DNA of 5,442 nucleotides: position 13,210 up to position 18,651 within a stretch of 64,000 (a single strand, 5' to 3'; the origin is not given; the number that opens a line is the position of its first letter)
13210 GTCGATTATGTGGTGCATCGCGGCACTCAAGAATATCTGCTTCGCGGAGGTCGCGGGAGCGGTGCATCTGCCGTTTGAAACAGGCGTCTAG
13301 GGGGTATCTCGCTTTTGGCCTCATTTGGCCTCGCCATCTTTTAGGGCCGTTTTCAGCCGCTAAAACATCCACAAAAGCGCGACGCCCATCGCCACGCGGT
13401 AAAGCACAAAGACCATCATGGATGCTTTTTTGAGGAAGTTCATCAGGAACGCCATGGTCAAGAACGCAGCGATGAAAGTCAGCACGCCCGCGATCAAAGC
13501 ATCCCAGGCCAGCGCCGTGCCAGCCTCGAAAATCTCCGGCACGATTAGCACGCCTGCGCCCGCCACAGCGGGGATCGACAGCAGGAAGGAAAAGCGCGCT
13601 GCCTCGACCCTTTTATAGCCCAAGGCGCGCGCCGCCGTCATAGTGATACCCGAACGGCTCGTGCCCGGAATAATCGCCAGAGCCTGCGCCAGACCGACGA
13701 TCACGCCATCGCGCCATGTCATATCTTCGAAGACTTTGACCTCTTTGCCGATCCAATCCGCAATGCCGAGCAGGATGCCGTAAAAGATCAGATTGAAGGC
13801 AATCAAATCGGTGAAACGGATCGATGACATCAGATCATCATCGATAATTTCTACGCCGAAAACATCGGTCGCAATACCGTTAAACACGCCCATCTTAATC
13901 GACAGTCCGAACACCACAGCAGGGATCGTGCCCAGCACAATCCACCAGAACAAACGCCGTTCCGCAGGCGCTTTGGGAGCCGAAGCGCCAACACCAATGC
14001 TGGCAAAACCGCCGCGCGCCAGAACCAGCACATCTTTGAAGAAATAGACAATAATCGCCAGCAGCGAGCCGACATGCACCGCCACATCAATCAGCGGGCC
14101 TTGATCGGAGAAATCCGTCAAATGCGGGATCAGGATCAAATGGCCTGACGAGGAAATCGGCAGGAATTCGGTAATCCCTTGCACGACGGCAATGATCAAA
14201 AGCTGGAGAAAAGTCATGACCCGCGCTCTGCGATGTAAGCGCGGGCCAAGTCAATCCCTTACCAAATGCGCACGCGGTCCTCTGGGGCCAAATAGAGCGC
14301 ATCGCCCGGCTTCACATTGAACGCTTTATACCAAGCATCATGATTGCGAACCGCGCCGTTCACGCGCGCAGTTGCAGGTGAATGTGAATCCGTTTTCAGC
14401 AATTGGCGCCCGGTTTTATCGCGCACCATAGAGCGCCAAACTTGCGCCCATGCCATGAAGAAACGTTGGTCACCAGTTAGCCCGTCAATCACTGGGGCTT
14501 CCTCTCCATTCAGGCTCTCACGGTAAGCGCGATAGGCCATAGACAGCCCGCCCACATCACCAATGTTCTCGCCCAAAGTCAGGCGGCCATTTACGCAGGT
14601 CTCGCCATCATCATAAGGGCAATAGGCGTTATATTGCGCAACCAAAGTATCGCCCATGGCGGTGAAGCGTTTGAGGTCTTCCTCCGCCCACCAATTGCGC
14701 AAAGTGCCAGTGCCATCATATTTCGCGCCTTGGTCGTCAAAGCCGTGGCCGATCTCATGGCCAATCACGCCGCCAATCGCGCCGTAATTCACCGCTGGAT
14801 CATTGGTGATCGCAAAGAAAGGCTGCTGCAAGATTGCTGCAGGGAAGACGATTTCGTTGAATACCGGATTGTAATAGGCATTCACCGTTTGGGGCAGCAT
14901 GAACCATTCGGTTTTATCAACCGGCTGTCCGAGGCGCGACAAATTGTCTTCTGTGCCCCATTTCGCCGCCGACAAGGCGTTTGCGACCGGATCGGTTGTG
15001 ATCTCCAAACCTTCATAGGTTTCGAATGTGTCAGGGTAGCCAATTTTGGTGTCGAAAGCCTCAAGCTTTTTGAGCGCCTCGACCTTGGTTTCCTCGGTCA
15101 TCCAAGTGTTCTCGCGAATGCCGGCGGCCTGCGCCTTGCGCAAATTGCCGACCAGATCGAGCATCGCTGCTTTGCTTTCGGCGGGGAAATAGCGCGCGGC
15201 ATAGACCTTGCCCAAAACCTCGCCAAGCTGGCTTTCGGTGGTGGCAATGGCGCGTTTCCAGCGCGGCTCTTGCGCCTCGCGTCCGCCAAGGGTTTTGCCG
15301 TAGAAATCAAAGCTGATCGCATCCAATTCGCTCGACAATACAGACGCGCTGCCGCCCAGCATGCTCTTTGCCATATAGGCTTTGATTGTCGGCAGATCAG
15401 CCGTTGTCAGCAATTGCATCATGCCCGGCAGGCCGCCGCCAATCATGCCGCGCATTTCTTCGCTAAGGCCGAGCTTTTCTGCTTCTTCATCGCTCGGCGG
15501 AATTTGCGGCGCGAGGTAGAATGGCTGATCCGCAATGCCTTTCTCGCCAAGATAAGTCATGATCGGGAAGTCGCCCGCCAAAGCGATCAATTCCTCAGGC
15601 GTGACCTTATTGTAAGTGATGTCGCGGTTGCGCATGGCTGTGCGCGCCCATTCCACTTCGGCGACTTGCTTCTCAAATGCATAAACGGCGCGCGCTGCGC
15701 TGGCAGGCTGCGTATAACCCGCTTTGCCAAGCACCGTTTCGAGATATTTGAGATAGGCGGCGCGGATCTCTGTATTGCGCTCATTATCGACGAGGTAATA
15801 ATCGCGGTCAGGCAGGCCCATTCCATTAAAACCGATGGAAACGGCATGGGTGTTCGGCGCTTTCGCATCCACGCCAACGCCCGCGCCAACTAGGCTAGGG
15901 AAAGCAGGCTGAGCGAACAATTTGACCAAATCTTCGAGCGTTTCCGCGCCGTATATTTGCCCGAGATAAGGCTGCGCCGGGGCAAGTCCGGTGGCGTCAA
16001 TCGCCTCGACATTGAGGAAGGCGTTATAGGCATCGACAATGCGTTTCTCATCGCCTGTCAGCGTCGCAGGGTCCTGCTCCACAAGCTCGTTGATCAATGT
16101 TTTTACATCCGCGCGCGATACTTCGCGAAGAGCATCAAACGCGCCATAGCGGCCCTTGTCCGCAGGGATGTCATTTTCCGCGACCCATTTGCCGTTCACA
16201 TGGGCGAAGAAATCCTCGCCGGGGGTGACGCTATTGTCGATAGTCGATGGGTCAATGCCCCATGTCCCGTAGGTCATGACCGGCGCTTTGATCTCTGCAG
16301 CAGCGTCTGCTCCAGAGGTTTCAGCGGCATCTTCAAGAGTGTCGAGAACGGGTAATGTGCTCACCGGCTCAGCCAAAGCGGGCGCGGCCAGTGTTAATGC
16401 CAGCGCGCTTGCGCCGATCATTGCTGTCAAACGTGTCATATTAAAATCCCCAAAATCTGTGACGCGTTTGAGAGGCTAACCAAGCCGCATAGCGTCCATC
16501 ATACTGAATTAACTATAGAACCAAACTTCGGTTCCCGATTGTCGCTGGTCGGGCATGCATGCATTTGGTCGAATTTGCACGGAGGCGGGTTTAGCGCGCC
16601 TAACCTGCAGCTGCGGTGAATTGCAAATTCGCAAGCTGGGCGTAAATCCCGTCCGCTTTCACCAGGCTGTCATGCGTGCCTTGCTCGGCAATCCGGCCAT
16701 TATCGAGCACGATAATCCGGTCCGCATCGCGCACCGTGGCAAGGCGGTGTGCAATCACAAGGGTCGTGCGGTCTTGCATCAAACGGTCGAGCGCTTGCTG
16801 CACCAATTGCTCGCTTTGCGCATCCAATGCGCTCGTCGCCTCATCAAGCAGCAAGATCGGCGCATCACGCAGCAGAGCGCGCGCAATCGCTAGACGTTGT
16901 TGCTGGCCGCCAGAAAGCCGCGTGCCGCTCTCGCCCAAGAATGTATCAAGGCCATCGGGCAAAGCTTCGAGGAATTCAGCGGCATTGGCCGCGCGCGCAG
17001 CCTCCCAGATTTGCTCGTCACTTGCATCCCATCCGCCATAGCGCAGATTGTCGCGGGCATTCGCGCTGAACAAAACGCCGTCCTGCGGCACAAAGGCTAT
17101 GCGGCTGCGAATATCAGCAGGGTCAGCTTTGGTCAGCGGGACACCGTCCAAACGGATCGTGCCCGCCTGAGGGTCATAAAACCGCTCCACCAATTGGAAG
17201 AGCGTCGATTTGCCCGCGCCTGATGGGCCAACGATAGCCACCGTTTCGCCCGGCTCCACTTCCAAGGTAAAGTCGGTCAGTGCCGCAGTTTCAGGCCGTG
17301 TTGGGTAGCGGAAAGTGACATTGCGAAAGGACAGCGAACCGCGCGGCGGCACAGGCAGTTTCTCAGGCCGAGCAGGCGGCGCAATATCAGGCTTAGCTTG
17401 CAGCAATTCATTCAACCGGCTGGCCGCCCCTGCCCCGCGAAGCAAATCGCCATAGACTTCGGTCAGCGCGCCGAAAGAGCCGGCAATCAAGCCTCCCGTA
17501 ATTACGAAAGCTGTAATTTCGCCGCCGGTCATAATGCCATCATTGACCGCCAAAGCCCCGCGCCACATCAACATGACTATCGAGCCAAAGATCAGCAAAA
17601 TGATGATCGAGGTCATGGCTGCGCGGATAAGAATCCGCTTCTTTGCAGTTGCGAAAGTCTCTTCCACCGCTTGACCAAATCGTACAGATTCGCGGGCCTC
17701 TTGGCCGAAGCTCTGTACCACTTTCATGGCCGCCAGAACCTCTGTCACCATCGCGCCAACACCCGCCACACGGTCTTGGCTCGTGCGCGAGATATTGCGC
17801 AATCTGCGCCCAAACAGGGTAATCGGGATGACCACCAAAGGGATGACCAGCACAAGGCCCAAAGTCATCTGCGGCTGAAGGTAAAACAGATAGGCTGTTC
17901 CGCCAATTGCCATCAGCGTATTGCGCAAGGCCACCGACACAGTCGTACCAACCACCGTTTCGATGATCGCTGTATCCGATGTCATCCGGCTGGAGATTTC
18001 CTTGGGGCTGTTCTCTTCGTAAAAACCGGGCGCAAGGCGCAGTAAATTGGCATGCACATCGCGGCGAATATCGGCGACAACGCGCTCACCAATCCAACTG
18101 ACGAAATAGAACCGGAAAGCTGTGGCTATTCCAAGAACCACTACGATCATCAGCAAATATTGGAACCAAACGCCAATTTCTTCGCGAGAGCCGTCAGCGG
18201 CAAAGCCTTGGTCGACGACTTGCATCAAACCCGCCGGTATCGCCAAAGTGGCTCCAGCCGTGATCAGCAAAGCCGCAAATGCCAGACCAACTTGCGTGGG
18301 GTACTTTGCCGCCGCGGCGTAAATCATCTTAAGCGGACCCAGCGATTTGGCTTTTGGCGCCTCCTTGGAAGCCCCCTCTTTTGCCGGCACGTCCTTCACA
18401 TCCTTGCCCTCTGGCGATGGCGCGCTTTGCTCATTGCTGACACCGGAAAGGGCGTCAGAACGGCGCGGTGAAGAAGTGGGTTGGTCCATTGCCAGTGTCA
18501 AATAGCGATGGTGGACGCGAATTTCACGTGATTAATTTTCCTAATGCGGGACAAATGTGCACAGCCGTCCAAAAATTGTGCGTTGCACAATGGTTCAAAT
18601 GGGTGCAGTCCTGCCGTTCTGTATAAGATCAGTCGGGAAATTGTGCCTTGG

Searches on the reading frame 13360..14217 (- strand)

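Call 45: search_protein_families(library=pfam, proteins=[window:13360-14217:-], max_evalue=0.00001)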
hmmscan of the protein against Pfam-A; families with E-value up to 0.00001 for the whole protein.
window:13360-14217:- (285 aa): 1 family
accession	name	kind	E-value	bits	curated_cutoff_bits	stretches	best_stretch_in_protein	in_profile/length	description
PF02673.24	BacA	-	3.8e-70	237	33.4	1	7-279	2-256/257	Bacitracin resistance protein BacA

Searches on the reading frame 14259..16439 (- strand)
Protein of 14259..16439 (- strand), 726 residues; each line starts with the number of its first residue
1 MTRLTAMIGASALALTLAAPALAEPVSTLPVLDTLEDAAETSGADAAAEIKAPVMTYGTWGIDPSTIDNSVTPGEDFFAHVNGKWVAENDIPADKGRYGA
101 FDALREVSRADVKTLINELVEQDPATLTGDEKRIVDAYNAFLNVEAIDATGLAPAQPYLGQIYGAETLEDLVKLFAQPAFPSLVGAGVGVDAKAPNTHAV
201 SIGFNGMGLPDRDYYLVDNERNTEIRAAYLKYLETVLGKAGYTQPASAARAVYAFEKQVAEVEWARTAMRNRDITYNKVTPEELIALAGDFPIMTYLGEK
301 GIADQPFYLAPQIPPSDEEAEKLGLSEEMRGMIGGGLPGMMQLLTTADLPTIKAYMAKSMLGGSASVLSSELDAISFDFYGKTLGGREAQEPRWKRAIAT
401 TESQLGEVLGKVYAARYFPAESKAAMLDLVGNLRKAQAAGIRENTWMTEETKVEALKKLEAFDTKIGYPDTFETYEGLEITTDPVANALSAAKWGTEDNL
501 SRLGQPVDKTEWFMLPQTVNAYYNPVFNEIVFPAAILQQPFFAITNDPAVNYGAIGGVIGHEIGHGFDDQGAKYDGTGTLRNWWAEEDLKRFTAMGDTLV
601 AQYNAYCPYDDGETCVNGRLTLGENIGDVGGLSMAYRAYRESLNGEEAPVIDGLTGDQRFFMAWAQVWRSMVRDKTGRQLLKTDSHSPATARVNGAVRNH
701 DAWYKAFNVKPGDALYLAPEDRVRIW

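Call 45: search_protein_families(library=pfam, proteins=[window:14259-16439:-], max_evalue=0.00001)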
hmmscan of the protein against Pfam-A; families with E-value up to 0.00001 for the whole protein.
window:14259-16439:- (726 aa): 2 families
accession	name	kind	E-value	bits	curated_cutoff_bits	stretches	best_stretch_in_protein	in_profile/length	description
PF05649.18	Peptidase_M13_N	-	6.4e-95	319.2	32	1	73-469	1-381/381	Peptidase family M13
PF01431.27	Peptidase_M13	-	6.3e-72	241.9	24.5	1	520-723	1-205/205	Peptidase family M13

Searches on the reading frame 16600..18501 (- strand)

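Call 45: search_protein_families(library=pfam, proteins=[window:16600-18501:-], max_evalue=0.00001)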
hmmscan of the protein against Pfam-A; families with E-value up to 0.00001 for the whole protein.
window:16600-18501:- (633 aa): 3 families
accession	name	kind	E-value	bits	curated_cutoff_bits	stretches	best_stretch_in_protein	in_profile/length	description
PF00664.28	ABC_membrane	-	4.6e-45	154.9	28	1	72-333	2-264/274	ABC transporter transmembrane region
PF00005.33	ABC_tran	-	1.8e-34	119.7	25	1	408-557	1-137/137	ABC transporter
PF02463.25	SMC_N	-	1.1e-09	38.5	40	1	513-598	135-210/220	RecF/RecN/SMC N terminal domain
